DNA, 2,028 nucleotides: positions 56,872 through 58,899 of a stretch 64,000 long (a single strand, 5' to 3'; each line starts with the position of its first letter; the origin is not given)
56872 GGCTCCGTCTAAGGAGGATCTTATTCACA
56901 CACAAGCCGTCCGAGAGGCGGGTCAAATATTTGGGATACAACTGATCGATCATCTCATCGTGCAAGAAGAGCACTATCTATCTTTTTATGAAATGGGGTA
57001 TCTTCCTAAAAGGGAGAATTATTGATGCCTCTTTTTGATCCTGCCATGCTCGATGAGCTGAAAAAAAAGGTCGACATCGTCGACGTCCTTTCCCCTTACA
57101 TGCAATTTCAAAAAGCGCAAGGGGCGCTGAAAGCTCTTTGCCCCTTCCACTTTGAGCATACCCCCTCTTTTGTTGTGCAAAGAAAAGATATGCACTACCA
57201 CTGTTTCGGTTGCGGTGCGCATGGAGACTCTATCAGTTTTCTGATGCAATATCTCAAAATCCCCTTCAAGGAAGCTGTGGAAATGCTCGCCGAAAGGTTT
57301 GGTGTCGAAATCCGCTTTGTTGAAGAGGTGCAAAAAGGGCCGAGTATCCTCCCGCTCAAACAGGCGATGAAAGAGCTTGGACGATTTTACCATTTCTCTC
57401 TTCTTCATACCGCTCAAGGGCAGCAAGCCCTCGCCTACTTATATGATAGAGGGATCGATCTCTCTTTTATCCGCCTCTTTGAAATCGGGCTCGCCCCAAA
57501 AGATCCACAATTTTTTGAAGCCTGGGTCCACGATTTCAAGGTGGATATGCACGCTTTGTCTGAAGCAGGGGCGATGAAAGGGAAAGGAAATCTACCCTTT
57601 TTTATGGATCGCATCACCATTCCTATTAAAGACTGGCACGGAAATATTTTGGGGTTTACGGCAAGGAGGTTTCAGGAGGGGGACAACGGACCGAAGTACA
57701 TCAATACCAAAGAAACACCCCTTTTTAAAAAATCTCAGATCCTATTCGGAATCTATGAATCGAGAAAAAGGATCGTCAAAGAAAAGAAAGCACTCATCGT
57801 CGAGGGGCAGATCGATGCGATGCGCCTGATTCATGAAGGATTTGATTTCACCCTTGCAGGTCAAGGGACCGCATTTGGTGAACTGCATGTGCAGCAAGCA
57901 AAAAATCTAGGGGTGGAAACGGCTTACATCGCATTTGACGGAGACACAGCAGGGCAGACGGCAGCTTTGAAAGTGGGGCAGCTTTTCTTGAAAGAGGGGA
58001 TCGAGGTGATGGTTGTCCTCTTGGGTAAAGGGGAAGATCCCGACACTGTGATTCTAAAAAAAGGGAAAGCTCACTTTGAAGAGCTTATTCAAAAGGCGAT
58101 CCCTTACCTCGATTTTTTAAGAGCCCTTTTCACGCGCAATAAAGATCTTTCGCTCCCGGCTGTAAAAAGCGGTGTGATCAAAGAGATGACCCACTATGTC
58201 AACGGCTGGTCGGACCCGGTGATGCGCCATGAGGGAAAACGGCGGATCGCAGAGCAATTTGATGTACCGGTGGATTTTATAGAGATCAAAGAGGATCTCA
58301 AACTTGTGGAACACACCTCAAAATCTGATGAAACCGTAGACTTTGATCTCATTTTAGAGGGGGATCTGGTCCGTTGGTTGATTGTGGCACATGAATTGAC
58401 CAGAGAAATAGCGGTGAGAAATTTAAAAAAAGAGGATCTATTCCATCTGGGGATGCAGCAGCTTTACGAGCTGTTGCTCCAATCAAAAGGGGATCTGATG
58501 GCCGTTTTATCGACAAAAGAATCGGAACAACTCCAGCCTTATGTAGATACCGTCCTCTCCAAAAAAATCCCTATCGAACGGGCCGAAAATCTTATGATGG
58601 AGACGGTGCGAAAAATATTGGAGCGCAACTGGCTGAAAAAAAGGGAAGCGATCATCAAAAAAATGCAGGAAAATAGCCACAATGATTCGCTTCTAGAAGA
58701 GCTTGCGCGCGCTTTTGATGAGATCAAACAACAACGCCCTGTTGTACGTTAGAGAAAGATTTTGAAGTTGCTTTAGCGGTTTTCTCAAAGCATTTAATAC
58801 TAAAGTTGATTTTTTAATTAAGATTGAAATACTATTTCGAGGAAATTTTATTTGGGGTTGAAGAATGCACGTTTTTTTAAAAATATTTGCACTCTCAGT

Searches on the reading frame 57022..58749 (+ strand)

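Call 19: search_protein_families(library=pfam, proteins=[window:57022-58749:+], max_evalue=0.001)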
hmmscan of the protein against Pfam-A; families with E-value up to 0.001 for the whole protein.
window:57022-58749:+ (576 aa): 6 families
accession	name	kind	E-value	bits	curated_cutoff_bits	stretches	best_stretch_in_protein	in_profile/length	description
PF01807.25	Zn_ribbon_DnaG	-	1.8e-31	108.3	24.9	1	8-99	4-95/98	CHC2 zinc finger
PF08275.17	DNAG_N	-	4.2e-30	104.9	26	1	123-247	1-127/128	DNA primase catalytic core, N-terminal domain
PF13155.12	Toprim_2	-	4.1e-12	46.7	22.1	1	259-343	2-87/88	Toprim-like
PF13662.12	Toprim_4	-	1.3e-08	35.4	25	1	256-331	2-83/85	Toprim domain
PF13362.12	Toprim_3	-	1.4e-07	32.3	27.2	1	258-349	3-94/95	Toprim domain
PF01751.28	Toprim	-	6e-07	30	23.1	1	257-323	2-81/96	Toprim domain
